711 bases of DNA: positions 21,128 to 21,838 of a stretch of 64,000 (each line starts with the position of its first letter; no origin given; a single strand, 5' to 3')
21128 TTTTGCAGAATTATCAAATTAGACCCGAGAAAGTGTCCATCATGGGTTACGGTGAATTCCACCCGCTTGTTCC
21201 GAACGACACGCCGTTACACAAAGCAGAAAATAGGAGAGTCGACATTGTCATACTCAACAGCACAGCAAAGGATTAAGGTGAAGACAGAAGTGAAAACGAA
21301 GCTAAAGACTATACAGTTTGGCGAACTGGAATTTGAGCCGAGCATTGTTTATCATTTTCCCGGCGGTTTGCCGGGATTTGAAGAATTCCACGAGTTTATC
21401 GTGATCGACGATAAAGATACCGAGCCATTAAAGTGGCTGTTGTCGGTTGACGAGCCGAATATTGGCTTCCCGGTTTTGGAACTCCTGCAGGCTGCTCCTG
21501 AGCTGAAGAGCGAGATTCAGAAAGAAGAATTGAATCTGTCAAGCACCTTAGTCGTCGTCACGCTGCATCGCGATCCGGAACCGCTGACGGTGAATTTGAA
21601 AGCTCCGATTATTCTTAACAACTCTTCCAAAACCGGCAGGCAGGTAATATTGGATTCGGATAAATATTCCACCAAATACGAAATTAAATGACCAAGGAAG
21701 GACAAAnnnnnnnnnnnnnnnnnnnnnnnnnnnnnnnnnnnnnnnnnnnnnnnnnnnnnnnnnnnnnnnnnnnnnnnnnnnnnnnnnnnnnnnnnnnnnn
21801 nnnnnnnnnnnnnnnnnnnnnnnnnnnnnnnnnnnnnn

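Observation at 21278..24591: fliW-csrA operon continues into a REC-Hpt / CheY-like / GT2-TPR module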

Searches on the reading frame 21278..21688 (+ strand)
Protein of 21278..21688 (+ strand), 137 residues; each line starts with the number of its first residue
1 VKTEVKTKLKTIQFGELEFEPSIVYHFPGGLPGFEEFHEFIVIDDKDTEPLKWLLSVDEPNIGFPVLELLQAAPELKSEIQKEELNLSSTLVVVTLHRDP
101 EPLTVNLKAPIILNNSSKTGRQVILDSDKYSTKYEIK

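Call 5: search_protein_families(library=pfam, proteins=[window:21278-21688:+], max_evalue=0.01)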
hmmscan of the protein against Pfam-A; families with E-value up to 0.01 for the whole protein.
window:21278-21688:+ (137 aa): 1 family
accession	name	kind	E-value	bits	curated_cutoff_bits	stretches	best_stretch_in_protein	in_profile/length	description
PF02623.20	FliW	-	4.5e-28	97.9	25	1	26-136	2-122/122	FliW protein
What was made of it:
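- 21278..21691 (+): fliW (137 aa, GTG start), the flagellar assembly factor and CsrA antagonist. Pfam FliW 97.9 bits (call 5).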

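Call 15: search_protein_families(library=ncbifam, proteins=[window:21278-21688:+], max_evalue=0.001)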
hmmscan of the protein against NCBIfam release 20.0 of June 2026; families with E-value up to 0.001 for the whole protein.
window:21278-21688:+ (137 aa): 7 families
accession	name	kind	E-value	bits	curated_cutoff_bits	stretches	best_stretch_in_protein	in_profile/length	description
NF009799.0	PRK13285.2-2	equivalog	4.3e-29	101.2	165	1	12-133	6-134/150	flagellar assembly protein FliW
NF009793.2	PRK13285.1-1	equivalog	1.7e-28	98.9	130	1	15-136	1-131/132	flagellar assembly protein FliW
NF009798.0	PRK13285.2-1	equivalog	3.4e-26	91.9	208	1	9-136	3-139/159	flagellar assembly protein FliW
NF009801.0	PRK13285.2-4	equivalog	7.9e-24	83.8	223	1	8-134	2-135/152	flagellar assembly protein FliW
NF009800.0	PRK13285.2-3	equivalog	2.5e-17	63.1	226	1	8-136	2-137/149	flagellar assembly protein FliW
NF009792.0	PRK13284.1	equivalog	6.6e-14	52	171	1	8-127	2-135/146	flagellar assembly protein FliW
NF009790.1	PRK13282.1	equivalog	3.7e-05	23.8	135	1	86-132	70-115/128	flagellar assembly protein FliW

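Call 33: find_homologous_proteins(query=window:21278-21688:+, max_evalue=0.00001)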
Query window:21278-21688:+ (137 aa): 83 proteins with E <= 0.00001 among 109 candidates.
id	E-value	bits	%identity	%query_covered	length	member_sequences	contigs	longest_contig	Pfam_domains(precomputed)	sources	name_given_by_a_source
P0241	4.1e-83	294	100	100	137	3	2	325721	PF02623.22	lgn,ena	-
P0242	5.1e-63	229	78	99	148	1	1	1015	PF02623.22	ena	-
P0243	6.6e-60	219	71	100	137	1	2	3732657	PF02623.22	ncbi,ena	-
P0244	2.5e-54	201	69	99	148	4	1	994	PF02623.22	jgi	-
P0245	4.6e-54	200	64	99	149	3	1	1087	PF02623.22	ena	-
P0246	6.4e-54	199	67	100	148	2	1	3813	PF02623.22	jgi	-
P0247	1.8e-53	198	66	96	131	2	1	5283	PF02623.22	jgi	-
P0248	5.7e-53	196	66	95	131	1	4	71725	PF02623.22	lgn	-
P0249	7.6e-53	196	65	96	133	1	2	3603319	PF02623.22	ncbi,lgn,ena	-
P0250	1.3e-52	195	64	96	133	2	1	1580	PF02623.22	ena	-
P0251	4.2e-52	194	66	96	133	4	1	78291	PF02623.22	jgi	-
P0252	1.5e-50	189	63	98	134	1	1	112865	PF02623.22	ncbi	-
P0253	2.9e-49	184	62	97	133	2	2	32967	PF02623.22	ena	-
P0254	1.5e-48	182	61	99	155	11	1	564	PF02623.22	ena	-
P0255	1.9e-48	182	63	98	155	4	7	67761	PF02623.22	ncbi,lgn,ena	-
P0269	6.3e-27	112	47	99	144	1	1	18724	PF02623.22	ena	-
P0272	7.5e-25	105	43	94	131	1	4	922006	PF02623.22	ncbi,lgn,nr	ncbi:MAG: flagellar assembly protein FliW [Candidatus Kryptonium sp.]|nr:flagellar assembly protein 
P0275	2.1e-23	101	40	94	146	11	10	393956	PF02623.22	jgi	-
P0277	1.9e-19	88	40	96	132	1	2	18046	PF02623.22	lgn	-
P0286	2.1e-18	84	40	94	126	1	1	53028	PF02623.22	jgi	jgi:flagellar assembly factor FliW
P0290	2.2e-17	81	36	94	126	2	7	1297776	PF02623.22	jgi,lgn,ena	-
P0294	3.4e-16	77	35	93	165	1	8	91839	PF02623.22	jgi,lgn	jgi:flagellar assembly factor FliW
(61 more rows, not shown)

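Call 34: find_encoding_contigs(protein=P0272, flank=10000, max_places=1)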
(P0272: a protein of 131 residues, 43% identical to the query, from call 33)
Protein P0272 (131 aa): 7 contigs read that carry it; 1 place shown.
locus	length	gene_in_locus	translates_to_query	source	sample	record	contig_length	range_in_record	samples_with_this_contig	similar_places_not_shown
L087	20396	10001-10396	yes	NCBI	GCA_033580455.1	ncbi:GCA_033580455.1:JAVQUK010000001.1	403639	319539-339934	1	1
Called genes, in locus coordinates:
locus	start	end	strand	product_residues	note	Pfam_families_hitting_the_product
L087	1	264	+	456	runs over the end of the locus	PF01590:GAF, PF13185:GAF_2, PF13492:GAF_3, PF00512:HisKA, PF02518:HATPase_c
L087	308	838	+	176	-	-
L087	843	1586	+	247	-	PF00460:Flg_bb_rod, PF22692:LlgE_F_G_D1, PF06429:Flg_bbr_C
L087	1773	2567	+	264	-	PF00460:Flg_bb_rod, PF22692:LlgE_F_G_D1, PF06429:Flg_bbr_C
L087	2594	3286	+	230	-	PF08666:SAF (weak), PF13144:ChapFlgA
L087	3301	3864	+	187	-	PF02107:FlgH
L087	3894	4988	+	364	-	PF02119:FlgI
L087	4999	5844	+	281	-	PF01464:SLT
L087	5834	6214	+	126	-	PF05130:FlgN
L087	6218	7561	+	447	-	PF22638:FlgK_D1, PF06429:Flg_bbr_C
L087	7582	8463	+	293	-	PF00669:Flagellin_N, PF00700:Flagellin_C (weak)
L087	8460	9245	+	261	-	PF20560:MotA_N, PF01618:MotA_ExbB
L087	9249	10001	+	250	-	PF13677:MotB_plug, PF00691:OmpA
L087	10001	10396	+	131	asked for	PF02623:FliW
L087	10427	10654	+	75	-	PF02599:CsrA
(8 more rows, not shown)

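Call 35: find_encoding_contigs(protein=P0275, flank=10000, max_places=1)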
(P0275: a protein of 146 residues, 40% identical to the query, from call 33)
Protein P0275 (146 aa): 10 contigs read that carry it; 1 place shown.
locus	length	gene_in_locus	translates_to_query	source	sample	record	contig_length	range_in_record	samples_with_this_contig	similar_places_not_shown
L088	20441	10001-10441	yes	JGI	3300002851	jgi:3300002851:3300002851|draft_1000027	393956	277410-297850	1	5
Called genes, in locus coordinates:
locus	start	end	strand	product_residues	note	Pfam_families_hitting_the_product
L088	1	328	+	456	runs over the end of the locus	PF01590:GAF (weak), PF13185:GAF_2, PF13492:GAF_3, PF00512:HisKA, PF02518:HATPase_c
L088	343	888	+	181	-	PF19610:DUF6115 (faint)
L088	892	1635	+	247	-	PF00460:Flg_bb_rod (weak), PF22692:LlgE_F_G_D1, PF06429:Flg_bbr_C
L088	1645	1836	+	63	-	-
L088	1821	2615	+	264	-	PF00460:Flg_bb_rod, PF22692:LlgE_F_G_D1, PF06429:Flg_bbr_C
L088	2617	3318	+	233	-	PF13144:ChapFlgA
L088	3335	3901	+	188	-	PF02107:FlgH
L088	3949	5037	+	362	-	PF02119:FlgI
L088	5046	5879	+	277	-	PF01464:SLT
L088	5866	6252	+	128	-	PF05130:FlgN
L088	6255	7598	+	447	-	PF22638:FlgK_D1, PF06429:Flg_bbr_C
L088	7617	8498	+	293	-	PF00669:Flagellin_N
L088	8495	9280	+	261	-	PF20560:MotA_N, PF01618:MotA_ExbB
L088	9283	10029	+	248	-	PF13677:MotB_plug, PF00691:OmpA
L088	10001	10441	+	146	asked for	PF02623:FliW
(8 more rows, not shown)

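Call 36: find_encoding_contigs(protein=P0290, flank=10000, max_places=1)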
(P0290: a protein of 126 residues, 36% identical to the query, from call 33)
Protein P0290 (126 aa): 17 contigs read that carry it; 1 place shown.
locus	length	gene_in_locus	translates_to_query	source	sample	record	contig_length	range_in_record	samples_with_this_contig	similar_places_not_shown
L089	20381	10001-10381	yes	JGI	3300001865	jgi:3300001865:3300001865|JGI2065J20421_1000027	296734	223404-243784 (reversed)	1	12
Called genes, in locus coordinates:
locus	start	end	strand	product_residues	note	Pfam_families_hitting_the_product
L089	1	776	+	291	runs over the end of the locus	-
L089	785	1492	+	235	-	PF00460:Flg_bb_rod (weak), PF22692:LlgE_F_G_D1, PF06429:Flg_bbr_C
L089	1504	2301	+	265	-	PF00460:Flg_bb_rod, PF22692:LlgE_F_G_D1, PF06429:Flg_bbr_C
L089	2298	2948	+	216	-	PF13144:ChapFlgA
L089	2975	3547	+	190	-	PF02107:FlgH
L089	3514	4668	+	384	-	PF02119:FlgI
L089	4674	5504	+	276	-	PF13702:Lysozyme_like (faint), PF10135:Rod-binding (weak), PF01464:SLT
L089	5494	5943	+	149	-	PF05130:FlgN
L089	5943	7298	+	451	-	PF22638:FlgK_D1, PF06429:Flg_bbr_C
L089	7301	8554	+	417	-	PF00669:Flagellin_N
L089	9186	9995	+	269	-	PF13677:MotB_plug, PF00691:OmpA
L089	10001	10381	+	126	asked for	PF02623:FliW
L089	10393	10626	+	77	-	PF02599:CsrA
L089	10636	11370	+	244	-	PF00072:Response_reg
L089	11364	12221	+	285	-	PF20560:MotA_N, PF01618:MotA_ExbB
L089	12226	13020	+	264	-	PF13677:MotB_plug, PF00691:OmpA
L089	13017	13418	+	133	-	PF00072:Response_reg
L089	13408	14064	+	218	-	PF00072:Response_reg, PF00512:HisKA (weak)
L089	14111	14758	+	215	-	-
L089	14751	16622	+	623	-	PF00989:PAS (faint), PF13188:PAS_8 (faint), PF13426:PAS_9 (faint), PF00512:HisKA, PF02518:HATPase_c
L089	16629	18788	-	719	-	PF00930:DPPIV_N, PF26549:Tricorn_N (weak), PF00561:Abhydrolase_1 (faint), PF02129:Peptidase_S15, PF20434:BD-FAE (faint), PF01738:DLH, PF00326:Peptidase_S9, PF12146:Hydrolase_4 (weak)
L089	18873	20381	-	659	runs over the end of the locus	PF00989:PAS, PF13426:PAS_9, PF07536:HWE_HK (weak), PF07568:HisKA_2, PF13581:HATPase_c_2, PF02518:HATPase_c (weak)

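Call 38: find_encoding_contigs(protein=P0269, flank=8000, max_places=1)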
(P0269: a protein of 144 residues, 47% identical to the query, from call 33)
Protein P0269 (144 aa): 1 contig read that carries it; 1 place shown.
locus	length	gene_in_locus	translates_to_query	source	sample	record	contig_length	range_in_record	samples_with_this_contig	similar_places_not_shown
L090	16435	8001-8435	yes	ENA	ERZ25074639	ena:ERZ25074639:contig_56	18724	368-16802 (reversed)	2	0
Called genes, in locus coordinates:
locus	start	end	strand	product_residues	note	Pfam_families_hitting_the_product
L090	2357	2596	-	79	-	PF04379:DUF525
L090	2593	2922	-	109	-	PF03330:DPBB_1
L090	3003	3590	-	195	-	PF00551:Formyl_trans_N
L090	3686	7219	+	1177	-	PF15902:Sortilin-Vps10 (weak), PF18962:Por_Secre_tail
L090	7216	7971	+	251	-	PF13677:MotB_plug, PF00691:OmpA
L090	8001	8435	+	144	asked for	PF02623:FliW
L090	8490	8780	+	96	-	PF02599:CsrA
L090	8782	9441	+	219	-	PF00072:Response_reg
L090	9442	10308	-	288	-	PF11276:DUF3078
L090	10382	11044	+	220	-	PF00406:ADK, PF13207:AAA_17, PF13238:AAA_18 (weak), PF13671:AAA_33 (weak), PF05191:ADK_lid (weak)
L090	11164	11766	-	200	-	PF04264:YceI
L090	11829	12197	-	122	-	PF22381:Staph_reg_Sar_Rot (weak), PF01047:MarR, PF12802:MarR_2, PF04182:B-block_TFIIIC (weak)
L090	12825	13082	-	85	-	PF22264:DUF6952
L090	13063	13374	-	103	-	PF00085:Thioredoxin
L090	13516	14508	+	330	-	PF00775:Dioxygenase_C, PF18962:Por_Secre_tail (weak)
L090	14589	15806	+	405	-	PF09903:DUF2130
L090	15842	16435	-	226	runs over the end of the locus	PF00590:TP_methylase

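Call 39: find_encoding_contigs(protein=P0294, flank=10000, max_places=1)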
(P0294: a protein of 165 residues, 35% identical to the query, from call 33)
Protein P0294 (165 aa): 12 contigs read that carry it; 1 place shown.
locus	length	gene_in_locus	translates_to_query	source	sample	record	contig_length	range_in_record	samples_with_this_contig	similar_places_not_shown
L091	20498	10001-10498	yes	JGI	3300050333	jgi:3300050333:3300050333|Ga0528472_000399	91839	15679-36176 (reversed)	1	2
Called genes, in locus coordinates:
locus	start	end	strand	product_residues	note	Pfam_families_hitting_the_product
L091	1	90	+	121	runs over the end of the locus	-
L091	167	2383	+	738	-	PF23139:OB_YrrC, PF14490:HHH_RecD2, PF00270:DEAD (weak), PF05970:PIF1, PF13245:AAA_19, PF13604:AAA_30, PF18335:SH3_13, PF13538:UvrD_C_2, +5 more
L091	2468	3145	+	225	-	PF18912:DZR_2 (faint), PF00156:Pribosyltran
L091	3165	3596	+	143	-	-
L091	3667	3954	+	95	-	PF04316:FlgM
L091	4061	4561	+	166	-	PF05130:FlgN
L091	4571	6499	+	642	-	PF22638:FlgK_D1, PF06429:Flg_bbr_C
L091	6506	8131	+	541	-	PF00460:Flg_bb_rod (faint), PF22638:FlgK_D1, PF06429:Flg_bbr_C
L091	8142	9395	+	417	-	PF00669:Flagellin_N, PF00700:Flagellin_C (weak)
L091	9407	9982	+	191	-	PF20074:DUF6470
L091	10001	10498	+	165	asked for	PF02623:FliW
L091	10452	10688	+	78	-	PF02599:CsrA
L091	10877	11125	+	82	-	PF04014:MazE_antitoxin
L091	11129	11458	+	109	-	PF02452:PemK_toxin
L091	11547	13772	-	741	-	PF13964:Beta-prop_Calicin, PF24681:Kelch_KLHDC2_KLHL20_DRC7, PF24981:Beta-prop_ATRN-LZTR1, PF25210:Kelch_FKB95, PF01344:Kelch_1, PF13415:Beta-prop_FBX42, PF24981:Beta-prop_ATRN-LZTR1, PF01344:Kelch_1, +22 more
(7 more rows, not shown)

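Call 47: find_encoding_contigs(protein=P0286, flank=10000, max_places=1)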
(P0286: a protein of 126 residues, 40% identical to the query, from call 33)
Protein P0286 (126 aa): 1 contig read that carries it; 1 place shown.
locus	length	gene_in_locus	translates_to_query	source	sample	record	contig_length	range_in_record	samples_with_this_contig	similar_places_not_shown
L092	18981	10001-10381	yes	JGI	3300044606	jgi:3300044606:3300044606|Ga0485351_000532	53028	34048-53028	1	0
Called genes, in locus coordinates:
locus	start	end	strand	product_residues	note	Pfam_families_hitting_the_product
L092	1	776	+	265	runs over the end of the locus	-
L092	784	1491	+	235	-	PF00460:Flg_bb_rod (weak), PF22692:LlgE_F_G_D1, PF06429:Flg_bbr_C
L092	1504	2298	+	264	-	PF00460:Flg_bb_rod, PF22692:LlgE_F_G_D1, PF06429:Flg_bbr_C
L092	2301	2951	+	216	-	PF13144:ChapFlgA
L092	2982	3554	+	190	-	PF02107:FlgH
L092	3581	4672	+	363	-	PF02119:FlgI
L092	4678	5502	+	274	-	PF10135:Rod-binding (weak), PF01464:SLT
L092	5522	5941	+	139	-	PF05130:FlgN (weak)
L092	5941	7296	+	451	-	PF22638:FlgK_D1, PF06429:Flg_bbr_C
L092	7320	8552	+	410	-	-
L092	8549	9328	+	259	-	PF20560:MotA_N (weak), PF01618:MotA_ExbB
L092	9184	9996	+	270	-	PF13677:MotB_plug, PF00691:OmpA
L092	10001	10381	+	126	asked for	PF02623:FliW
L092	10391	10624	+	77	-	PF02599:CsrA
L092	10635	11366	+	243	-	PF00072:Response_reg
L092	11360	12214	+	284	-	PF20560:MotA_N, PF01618:MotA_ExbB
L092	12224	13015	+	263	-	PF13677:MotB_plug, PF00691:OmpA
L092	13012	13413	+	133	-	PF00072:Response_reg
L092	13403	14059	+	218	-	PF00072:Response_reg, PF00512:HisKA (weak)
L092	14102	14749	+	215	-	-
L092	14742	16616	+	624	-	PF00989:PAS (faint), PF13188:PAS_8 (faint), PF13426:PAS_9 (faint), PF00512:HisKA, PF02518:HATPase_c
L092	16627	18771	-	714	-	PF26549:Tricorn_N (faint), PF00930:DPPIV_N, PF02129:Peptidase_S15, PF20434:BD-FAE (weak), PF00561:Abhydrolase_1 (weak), PF12146:Hydrolase_4 (faint), PF00326:Peptidase_S9, PF01738:DLH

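Call 48: find_encoding_contigs(protein=P0277, flank=10000, max_places=1)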
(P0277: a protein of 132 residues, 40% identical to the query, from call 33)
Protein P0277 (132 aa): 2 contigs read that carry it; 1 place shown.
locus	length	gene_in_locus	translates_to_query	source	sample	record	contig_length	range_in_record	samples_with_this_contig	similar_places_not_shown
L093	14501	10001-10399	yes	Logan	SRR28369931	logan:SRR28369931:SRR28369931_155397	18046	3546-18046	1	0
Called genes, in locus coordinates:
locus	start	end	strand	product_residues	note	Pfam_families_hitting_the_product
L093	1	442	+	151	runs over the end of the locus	-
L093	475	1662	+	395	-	-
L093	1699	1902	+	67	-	-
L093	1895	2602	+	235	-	PF00460:Flg_bb_rod (weak), PF22692:LlgE_F_G_D1, PF06429:Flg_bbr_C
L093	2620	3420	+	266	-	PF00460:Flg_bb_rod, PF22692:LlgE_F_G_D1, PF06429:Flg_bbr_C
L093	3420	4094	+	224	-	PF13144:ChapFlgA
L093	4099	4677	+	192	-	PF02107:FlgH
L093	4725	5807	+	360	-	PF02119:FlgI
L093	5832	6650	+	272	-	PF10135:Rod-binding (weak), PF01464:SLT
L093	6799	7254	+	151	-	PF05130:FlgN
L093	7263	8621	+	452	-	PF22638:FlgK_D1, PF06429:Flg_bbr_C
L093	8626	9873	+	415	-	PF00669:Flagellin_N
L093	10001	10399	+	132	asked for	PF02623:FliW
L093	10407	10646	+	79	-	PF02599:CsrA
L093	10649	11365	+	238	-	PF00072:Response_reg, PF01627:Hpt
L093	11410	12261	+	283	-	PF20560:MotA_N, PF01618:MotA_ExbB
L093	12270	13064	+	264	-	PF13677:MotB_plug, PF00691:OmpA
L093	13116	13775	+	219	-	PF00072:Response_reg, PF00512:HisKA (weak)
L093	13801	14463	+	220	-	-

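Call 60: find_related_loci(query=A3, collection=metagenome_contigs, flank=7000)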
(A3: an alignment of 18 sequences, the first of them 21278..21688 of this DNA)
Query A3 (137 aa) in metagenome_contigs; peptide patterns used: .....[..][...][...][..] (x = any residue, [..] = any of these).
600 stretches matched a pattern (row limit reached: there are more); 570 encode a relative of the query (tblastn E <= 1e-3); the best 80 are kept; 80 distinct loci.
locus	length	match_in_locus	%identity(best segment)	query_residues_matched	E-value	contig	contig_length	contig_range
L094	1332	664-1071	63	2-137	2e-61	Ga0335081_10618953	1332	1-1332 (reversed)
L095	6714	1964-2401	58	2-137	1e-53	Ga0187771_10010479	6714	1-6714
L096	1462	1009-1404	45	3-136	7e-31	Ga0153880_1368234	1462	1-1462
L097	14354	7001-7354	45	8-126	8e-30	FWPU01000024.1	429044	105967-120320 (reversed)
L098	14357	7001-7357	44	7-126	2e-29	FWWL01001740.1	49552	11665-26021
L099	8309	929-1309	44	9-136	4e-29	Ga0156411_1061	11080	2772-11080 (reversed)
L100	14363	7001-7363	39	5-126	3e-28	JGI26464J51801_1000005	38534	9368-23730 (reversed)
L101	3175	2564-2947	44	9-137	6e-28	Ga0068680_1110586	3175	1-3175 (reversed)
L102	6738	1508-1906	38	1-134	1e-27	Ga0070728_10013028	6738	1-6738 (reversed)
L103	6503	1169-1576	40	1-137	1e-27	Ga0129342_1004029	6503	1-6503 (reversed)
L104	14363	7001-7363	38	5-126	7e-27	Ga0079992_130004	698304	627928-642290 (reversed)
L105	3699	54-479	37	4-136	7e-26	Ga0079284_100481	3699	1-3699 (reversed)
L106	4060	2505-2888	38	8-136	1e-25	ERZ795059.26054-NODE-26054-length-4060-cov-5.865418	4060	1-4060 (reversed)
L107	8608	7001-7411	38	9-136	3e-25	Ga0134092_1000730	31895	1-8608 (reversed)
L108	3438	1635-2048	32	7-136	5e-25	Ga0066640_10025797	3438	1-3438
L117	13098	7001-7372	39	11-137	1e-23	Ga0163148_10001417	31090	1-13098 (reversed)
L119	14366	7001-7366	40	8-136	2e-23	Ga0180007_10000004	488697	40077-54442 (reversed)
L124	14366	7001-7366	40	8-136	3e-23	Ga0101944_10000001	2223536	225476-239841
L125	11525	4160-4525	36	8-136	4e-23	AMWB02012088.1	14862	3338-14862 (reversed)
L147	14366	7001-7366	39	8-136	9e-25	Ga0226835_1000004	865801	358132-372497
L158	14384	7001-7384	36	2-136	8e-22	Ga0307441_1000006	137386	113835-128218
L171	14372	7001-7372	35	6-136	1e-21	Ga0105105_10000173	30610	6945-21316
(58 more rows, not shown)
